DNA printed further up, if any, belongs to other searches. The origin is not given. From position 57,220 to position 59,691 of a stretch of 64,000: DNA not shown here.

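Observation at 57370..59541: Secreted S53 sedolisin-type peptidase encoded in a phage-like replication region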

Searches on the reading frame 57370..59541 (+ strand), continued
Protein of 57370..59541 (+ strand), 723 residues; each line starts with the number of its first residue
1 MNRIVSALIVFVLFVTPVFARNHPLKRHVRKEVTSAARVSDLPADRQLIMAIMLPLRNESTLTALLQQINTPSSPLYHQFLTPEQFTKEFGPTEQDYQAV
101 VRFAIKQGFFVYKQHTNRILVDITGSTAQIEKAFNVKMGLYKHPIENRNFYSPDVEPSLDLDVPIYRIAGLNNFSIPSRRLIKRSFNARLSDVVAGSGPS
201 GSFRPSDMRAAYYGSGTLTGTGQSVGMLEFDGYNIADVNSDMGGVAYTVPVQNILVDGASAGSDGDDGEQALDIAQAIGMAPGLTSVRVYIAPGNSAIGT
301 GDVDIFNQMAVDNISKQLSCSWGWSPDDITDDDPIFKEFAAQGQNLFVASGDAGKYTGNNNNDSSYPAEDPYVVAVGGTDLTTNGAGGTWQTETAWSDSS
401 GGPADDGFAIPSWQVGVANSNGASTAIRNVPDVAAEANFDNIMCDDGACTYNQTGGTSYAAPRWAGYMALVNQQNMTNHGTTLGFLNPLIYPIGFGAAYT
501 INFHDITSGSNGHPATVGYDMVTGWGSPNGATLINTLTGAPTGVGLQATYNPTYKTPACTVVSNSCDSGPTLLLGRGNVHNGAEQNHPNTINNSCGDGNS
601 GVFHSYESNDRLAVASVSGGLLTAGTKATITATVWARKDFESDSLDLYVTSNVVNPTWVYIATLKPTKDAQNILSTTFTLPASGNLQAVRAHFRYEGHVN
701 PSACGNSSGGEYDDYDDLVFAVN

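Call 44: predict_structure(alignment_id=A1)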
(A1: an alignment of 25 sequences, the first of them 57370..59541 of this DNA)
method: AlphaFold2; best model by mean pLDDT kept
length: 723 residues; sequences in the alignment: 25
mean_pLDDT: 40.6   pTM: 0.27
mean pLDDT of the five models: 40.6, 37.8, 37.7, 37.0, 36.2
residues with pLDDT >= 90: 0; 70-90: 111; 50-70: 109; < 50: 503
segments of 3 or more residues with pLDDT < 50: 1-33, 158-600, 604-608, 699-714
pLDDT, mean of each block of 10 residues (from residue 1): 35 35 30 64 82 68 66 60 61 77 85 60 82 81 63 58 31 23 21 30 36 33 35 26 24 33 33 39 33 31 26 22 23 26 25 24 22 21 20 22 20 21 23 20 23 23 27 29 24 21 20 21 22 25 22 23 24 27 31 42 47 69 73 65 73 70 75 78 68 58 39 51 52
secondary structure, 60 per line:
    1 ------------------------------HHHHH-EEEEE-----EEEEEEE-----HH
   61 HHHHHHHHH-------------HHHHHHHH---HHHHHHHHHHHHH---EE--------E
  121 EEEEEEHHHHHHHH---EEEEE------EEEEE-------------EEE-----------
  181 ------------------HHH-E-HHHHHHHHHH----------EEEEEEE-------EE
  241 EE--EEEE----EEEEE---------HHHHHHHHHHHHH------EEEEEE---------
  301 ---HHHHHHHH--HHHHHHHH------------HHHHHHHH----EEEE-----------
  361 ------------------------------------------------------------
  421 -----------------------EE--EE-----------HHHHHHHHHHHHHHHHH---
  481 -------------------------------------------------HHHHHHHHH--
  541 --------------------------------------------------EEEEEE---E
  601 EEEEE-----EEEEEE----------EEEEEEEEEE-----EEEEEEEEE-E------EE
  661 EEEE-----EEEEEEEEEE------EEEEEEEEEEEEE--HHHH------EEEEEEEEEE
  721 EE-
elements in order (helices of 4 or more, strands of 3 or more residues): H31-35 E37-41 E47-53 H59-69 H83-90 H94-106 E120-126 H127-134 E138-142 E149-153 E167-169 H205-214 E225-231 E239-242 E245-248 E253-257 H267-279 E286-291 H304-311 H314-321 H334-341 E346-349 H461-477 H530-538 E591-596 E600-605 E611-616 E627-636 E642-650 E659-664 E670-679 E686-698 H701-704 E711-722

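Call 53: find_related_loci(query=window:57370-59541:+, collection=genome_contigs, flank=3000)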
Query window:57370-59541:+ (723 aa) in genome_contigs; peptide patterns used: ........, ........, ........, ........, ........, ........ (x = any residue, [..] = any of these).
154 stretches matched a pattern; 59 encode a relative of the query (tblastn E <= 1e-3); 58 distinct loci.
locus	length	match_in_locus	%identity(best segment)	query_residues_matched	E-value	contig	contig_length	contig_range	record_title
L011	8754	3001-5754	73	11-722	0e+0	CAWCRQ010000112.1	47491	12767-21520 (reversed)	MAG: uncultured Acidobacteriaceae bacterium isolate MFD03323.bin.2.104 genome assembly, contig: contig_63894, whole geno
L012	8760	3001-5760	74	11-722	0e+0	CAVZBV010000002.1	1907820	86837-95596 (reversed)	MAG: uncultured Acidobacteriaceae bacterium isolate MFD03044.bin.1.45 genome assembly, contig: contig_12182, whole genom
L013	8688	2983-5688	75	25-722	0e+0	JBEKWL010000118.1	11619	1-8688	MAG: Terriglobales bacterium isolate SPRUCE 627 SPRUCE_627_118, whole genome shotgun sequence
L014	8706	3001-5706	74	25-722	0e+0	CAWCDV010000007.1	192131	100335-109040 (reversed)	MAG: uncultured Acidobacteriaceae bacterium isolate MFD09286.bin.2.54 genome assembly, contig: contig_22130, whole genom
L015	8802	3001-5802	71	4-722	0e+0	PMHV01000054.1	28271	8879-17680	MAG: Acidobacteriaceae bacterium isolate palsa_309 73.20120600_P2M.24_contig_1207, whole genome shotgun sequence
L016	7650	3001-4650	62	2-539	0e+0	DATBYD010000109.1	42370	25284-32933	MAG TPA_asm: Steroidobacteraceae bacterium isolate SMAG_U7584 k141_2393136, whole genome shotgun sequence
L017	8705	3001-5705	74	25-722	0e+0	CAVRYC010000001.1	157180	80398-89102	MAG: uncultured Acidobacteriaceae bacterium isolate MFD02248.bin.2.114 genome assembly, contig: contig_11197, whole geno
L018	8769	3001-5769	62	10-722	0e+0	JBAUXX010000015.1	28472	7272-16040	MAG: Candidatus Sulfotelmatobacter sp. isolate MFD10074_ilm_asm_bin4 k127_25056, whole genome shotgun sequence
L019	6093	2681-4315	62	4-540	0e+0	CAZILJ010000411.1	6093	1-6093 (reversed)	MAG TPA_asm: uncultured Acidobacteriaceae bacterium isolate binchicken_co344_20 genome assembly, contig: k141_733302, wh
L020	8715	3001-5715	63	25-722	0e+0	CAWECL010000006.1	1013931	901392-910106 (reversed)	MAG: uncultured Acidobacteriaceae bacterium isolate MFD04540.bin.1.122 genome assembly, contig: contig_2595, whole genom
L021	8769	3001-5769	61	10-722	0e+0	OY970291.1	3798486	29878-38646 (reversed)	MAG: Terriglobia bacterium isolate MFD05513.bin.c.1 genome assembly, chromosome: 1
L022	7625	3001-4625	70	6-542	0e+0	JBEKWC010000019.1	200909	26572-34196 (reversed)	MAG: Candidatus Sulfotelmatobacter sp. isolate SPRUCE 619 SPRUCE_619_19, whole genome shotgun sequence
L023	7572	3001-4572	62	25-542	0e+0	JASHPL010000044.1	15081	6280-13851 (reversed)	MAG: Candidatus Sulfotelmatobacter sp. isolate JOPF048 JOPF_NEAR_contig_166511, whole genome shotgun sequence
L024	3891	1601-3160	62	25-538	0e+0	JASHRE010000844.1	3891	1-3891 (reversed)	MAG: Candidatus Sulfotelmatobacter sp. isolate JOPF093 JOPF_N14C_contig_314273, whole genome shotgun sequence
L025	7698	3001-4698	58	1-544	0e+0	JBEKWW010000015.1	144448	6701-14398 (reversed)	MAG: Candidatus Sulfotelmatobacter sp. isolate SPRUCE 637 SPRUCE_637_15, whole genome shotgun sequence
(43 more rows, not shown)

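Call 71: find_related_loci(query=A1, collection=viral_contigs, flank=10000)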
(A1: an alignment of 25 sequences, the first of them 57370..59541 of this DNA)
Query A1 (723 aa) in viral_contigs; peptide patterns used: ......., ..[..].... (x = any residue, [..] = any of these).
132 stretches matched a pattern, but none encodes a relative of the query by tblastn (E <= 1e-3).
